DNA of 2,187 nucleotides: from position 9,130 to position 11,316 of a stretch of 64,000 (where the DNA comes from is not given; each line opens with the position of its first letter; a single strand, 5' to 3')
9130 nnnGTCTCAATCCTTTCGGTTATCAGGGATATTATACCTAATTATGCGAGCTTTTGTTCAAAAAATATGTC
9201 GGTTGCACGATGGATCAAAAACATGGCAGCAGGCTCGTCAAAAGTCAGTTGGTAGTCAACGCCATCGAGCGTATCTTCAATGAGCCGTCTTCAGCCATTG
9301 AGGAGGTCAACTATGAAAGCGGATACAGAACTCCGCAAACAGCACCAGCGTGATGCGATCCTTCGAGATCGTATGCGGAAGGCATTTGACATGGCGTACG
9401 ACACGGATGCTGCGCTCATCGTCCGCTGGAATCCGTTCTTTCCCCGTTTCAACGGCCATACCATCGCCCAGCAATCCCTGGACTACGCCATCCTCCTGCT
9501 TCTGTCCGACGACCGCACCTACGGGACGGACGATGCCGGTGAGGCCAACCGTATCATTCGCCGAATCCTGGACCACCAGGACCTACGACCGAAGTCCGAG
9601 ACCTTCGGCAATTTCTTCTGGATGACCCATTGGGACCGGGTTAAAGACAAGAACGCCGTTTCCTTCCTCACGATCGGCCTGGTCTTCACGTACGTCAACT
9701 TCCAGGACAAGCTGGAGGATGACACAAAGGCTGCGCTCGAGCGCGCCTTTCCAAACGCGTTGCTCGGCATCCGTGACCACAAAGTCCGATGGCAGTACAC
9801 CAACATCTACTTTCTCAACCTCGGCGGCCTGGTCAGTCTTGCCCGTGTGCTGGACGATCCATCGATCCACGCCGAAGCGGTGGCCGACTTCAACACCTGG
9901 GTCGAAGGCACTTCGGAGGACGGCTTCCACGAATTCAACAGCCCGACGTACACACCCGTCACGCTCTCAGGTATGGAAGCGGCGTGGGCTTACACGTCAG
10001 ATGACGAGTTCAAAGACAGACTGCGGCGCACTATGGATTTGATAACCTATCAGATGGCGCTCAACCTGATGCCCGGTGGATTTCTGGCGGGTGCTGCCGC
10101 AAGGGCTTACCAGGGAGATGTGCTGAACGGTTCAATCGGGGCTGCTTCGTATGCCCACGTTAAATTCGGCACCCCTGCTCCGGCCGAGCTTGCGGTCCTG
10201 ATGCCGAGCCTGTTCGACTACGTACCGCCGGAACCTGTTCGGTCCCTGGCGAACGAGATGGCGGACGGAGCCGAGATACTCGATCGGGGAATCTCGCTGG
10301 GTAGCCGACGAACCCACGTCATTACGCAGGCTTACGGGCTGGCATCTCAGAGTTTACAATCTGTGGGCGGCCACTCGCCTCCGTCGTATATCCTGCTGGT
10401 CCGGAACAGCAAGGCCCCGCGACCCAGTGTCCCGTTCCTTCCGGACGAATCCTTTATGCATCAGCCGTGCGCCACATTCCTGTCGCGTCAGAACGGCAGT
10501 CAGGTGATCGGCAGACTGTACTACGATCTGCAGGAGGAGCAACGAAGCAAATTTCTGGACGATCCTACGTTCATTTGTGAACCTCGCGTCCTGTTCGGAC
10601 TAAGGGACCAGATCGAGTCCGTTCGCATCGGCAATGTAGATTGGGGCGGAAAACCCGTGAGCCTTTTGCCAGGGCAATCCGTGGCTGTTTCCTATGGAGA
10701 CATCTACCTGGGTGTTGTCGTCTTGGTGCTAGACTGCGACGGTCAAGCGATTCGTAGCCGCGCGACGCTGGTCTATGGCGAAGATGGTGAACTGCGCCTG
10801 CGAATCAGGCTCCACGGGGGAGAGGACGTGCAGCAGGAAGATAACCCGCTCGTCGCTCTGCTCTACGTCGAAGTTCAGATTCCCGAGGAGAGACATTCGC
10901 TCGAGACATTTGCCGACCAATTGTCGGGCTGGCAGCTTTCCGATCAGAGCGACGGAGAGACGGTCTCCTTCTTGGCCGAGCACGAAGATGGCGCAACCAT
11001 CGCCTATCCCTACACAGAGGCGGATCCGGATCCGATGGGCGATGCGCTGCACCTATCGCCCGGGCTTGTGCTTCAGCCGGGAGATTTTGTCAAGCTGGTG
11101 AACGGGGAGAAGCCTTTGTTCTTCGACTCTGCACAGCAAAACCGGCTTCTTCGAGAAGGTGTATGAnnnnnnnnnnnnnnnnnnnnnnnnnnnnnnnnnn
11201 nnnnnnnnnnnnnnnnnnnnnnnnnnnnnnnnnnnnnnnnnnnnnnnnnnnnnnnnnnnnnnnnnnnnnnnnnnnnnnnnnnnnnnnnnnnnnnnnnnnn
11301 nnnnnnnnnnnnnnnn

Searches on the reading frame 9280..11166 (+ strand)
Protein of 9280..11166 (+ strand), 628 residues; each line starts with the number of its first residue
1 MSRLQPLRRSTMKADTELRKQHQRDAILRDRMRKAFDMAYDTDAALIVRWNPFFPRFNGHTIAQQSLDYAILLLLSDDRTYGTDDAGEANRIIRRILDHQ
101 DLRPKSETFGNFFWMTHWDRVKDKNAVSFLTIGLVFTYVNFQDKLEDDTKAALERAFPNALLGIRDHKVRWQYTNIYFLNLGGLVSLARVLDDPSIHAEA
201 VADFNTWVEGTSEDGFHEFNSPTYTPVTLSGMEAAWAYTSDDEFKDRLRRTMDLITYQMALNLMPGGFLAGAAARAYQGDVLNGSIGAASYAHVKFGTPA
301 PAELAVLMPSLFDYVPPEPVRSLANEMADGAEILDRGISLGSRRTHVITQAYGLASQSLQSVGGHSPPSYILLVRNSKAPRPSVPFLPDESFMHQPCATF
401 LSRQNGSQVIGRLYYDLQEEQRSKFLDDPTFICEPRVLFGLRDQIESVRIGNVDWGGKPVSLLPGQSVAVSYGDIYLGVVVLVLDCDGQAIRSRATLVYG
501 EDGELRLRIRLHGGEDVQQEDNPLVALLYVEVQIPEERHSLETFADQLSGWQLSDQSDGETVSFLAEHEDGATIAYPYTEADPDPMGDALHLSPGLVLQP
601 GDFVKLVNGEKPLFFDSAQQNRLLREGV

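Call 53: find_encoding_contigs(protein=window:9280-11166:+, flank=10000, max_places=4)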
Protein window:9280-11166:+ (628 aa): no gene with exactly this product is on record in the collection.

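Call 69: search_protein_families(library=pfam, proteins=[window:9280-11166:+], max_evalue=0.0001)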
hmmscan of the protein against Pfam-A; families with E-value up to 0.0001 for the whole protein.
window:9280-11166:+ (628 aa): 0 families
